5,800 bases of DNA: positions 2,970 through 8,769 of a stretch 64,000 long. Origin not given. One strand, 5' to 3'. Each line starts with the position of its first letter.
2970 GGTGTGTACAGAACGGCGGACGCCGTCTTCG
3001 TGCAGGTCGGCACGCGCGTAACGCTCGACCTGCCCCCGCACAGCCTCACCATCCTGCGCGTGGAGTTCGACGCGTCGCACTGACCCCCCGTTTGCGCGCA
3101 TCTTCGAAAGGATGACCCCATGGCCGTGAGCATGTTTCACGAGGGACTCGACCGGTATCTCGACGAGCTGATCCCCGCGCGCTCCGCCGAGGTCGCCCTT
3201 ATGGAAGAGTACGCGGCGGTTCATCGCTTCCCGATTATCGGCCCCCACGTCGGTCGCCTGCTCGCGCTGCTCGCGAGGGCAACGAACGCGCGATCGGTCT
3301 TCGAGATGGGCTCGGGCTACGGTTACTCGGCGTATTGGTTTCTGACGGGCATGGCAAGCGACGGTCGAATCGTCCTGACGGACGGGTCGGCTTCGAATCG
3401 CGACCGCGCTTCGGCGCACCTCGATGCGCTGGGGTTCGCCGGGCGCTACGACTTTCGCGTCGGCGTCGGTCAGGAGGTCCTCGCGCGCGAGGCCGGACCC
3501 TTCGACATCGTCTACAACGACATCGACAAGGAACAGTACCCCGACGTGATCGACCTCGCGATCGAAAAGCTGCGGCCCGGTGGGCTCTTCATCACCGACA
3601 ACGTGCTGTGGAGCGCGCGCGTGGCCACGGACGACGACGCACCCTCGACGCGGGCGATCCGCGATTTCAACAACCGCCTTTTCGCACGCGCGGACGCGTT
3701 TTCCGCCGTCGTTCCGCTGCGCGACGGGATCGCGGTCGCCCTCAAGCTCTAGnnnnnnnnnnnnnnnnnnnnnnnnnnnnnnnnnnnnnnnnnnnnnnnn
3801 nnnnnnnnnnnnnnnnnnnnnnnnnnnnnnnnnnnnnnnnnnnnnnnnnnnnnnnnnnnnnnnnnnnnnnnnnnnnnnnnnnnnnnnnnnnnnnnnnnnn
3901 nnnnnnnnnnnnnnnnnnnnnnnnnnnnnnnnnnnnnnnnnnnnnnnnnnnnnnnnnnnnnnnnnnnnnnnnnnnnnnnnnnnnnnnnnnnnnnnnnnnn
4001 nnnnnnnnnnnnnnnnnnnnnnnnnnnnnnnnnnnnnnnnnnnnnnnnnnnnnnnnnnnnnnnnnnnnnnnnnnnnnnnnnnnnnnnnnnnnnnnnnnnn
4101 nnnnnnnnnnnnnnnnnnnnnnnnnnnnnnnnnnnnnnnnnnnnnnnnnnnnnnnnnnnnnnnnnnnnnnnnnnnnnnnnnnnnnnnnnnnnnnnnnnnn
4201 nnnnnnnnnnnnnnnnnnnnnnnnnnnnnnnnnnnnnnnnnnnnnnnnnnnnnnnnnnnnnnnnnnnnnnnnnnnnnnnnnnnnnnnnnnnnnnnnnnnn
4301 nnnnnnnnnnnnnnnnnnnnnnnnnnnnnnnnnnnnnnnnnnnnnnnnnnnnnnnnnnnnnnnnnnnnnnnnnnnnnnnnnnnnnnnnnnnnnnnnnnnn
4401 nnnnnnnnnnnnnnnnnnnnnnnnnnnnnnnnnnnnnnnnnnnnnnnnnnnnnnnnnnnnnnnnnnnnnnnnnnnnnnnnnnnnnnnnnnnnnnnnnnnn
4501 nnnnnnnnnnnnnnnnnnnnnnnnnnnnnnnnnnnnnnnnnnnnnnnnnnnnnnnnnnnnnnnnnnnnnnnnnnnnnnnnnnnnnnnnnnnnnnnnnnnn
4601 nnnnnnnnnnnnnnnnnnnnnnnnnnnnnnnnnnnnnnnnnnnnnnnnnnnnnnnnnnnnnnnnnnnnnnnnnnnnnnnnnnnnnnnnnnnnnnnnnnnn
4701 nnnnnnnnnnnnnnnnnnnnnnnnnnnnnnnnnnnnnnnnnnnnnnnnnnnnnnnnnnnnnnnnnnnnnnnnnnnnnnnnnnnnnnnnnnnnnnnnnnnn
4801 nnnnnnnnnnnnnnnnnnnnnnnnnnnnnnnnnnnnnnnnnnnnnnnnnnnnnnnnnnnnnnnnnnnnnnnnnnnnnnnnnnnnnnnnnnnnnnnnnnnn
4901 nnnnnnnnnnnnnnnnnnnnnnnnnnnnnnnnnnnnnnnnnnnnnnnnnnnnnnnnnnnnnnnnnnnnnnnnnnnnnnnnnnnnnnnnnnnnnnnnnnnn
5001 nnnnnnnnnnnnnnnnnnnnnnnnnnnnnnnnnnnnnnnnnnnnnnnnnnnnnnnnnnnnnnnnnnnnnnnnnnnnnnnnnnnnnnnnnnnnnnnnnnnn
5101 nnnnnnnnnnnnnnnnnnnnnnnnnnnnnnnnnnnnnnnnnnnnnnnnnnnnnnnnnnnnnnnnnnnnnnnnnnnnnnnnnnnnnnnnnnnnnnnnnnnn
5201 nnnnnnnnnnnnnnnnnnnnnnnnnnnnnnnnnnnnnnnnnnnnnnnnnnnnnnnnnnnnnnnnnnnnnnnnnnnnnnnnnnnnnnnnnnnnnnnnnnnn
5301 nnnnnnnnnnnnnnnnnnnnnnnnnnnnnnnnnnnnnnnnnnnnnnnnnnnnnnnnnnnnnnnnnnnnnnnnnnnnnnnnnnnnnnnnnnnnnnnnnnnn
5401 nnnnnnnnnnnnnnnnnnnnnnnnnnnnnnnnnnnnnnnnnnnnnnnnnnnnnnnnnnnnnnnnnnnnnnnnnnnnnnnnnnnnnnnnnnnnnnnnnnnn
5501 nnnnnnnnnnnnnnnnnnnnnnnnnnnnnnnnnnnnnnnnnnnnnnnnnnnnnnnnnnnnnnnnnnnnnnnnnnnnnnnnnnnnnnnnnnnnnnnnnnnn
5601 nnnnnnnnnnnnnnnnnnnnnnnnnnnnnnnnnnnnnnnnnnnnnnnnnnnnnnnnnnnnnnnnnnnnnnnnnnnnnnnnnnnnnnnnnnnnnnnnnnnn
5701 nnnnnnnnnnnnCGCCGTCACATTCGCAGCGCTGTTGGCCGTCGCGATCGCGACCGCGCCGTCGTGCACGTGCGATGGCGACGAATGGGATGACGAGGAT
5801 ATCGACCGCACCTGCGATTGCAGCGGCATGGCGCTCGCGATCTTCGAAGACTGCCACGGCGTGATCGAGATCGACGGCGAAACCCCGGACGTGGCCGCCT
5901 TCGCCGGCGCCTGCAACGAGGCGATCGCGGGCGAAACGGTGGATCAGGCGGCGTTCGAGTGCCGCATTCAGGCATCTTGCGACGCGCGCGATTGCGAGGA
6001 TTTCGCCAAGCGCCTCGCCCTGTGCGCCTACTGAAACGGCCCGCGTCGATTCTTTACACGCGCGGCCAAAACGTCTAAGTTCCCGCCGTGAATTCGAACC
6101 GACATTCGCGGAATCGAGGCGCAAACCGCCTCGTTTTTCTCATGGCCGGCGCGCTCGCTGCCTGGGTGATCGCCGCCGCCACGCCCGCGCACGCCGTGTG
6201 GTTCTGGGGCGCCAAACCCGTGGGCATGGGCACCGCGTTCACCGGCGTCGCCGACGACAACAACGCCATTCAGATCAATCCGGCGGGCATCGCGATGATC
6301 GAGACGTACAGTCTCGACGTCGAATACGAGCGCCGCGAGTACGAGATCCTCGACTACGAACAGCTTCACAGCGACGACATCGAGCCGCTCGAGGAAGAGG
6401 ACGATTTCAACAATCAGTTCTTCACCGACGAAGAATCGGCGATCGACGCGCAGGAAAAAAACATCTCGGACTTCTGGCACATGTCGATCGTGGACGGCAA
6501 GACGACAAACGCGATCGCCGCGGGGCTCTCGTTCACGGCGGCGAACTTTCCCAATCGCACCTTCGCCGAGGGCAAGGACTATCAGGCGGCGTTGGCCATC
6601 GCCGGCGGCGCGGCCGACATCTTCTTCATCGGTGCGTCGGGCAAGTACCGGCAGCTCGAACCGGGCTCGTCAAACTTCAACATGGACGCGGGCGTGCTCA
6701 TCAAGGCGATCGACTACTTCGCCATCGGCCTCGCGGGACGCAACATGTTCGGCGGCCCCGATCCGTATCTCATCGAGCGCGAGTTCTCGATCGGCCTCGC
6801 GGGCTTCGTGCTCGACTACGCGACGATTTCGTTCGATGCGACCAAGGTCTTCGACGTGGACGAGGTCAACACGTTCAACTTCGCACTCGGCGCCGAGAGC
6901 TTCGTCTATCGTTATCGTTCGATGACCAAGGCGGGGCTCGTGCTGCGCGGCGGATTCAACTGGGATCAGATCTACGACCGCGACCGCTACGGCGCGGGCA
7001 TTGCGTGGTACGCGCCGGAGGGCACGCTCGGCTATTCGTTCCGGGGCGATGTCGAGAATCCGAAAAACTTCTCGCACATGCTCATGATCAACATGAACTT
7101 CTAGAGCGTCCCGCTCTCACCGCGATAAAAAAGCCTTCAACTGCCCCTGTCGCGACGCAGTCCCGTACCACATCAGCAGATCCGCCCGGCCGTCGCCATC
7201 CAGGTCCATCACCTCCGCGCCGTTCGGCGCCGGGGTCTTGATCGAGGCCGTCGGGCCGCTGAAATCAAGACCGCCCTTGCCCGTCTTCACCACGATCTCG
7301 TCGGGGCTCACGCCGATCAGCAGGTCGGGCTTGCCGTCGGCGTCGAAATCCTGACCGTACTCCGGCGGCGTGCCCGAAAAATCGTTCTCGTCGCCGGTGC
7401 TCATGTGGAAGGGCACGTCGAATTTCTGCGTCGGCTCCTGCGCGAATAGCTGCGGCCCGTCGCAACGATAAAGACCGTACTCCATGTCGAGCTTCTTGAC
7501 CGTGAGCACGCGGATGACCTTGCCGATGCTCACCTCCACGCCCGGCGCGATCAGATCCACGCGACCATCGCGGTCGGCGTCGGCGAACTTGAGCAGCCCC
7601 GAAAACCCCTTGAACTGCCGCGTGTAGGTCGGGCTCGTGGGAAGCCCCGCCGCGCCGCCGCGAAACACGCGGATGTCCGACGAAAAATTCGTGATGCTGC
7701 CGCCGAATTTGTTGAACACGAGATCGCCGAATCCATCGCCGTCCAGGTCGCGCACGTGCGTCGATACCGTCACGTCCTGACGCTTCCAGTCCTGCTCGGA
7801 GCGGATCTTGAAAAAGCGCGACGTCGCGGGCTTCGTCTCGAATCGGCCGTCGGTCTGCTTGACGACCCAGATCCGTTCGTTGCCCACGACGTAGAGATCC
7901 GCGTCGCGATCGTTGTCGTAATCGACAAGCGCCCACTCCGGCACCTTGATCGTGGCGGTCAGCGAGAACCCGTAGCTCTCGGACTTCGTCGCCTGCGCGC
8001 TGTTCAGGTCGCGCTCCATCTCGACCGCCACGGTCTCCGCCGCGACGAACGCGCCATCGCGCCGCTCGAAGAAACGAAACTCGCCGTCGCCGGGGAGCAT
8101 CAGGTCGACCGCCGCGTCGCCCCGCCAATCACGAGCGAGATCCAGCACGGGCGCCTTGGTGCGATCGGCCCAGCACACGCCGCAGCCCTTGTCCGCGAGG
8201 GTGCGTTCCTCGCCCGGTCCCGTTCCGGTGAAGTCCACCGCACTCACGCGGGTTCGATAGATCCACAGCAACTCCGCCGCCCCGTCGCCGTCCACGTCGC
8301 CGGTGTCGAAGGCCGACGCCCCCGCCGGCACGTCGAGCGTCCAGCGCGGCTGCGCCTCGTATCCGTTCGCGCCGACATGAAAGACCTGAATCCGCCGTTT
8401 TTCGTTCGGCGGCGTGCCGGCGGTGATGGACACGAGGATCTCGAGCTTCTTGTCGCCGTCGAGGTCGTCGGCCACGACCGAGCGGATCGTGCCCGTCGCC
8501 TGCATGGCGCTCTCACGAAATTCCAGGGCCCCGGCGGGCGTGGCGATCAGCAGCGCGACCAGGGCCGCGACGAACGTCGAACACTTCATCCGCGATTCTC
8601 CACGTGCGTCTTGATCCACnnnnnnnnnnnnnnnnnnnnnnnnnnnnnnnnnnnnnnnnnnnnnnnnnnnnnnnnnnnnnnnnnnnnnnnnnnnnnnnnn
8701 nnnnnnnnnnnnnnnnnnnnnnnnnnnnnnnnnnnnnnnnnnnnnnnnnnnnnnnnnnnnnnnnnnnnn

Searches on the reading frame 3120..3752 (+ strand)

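Call 63: search_protein_families(library=pfam, proteins=[window:3120-3752:+], max_evalue=0.0001)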
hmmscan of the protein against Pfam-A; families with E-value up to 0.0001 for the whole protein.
window:3120-3752:+ (210 aa): 3 families
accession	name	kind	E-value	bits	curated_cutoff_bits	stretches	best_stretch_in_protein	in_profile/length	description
PF01596.23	Methyltransf_3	-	2.1e-24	86.4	22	1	40-209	28-203/204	O-methyltransferase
PF13578.12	Methyltransf_24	-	1.4e-09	39.2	26.3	1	62-162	2-105/105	Methyltransferase domain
PF13649.12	Methyltransf_25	-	2.9e-05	25.1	27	1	60-155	1-97/97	Methyltransferase domain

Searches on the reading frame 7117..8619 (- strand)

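Call 63: search_protein_families(library=pfam, proteins=[window:7117-8619:-], max_evalue=0.0001)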
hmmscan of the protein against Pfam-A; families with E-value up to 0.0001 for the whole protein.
window:7117-8619:- (500 aa): 2 families
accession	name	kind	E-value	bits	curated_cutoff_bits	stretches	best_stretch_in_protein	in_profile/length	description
PF13517.12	FG-GAP_3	-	1.8e-29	102.5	26.9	3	424-482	1-60/61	FG-GAP-like repeat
PF01839.29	FG-GAP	-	2.6e-14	53.1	22.1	0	424-437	9-22/37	FG-GAP repeat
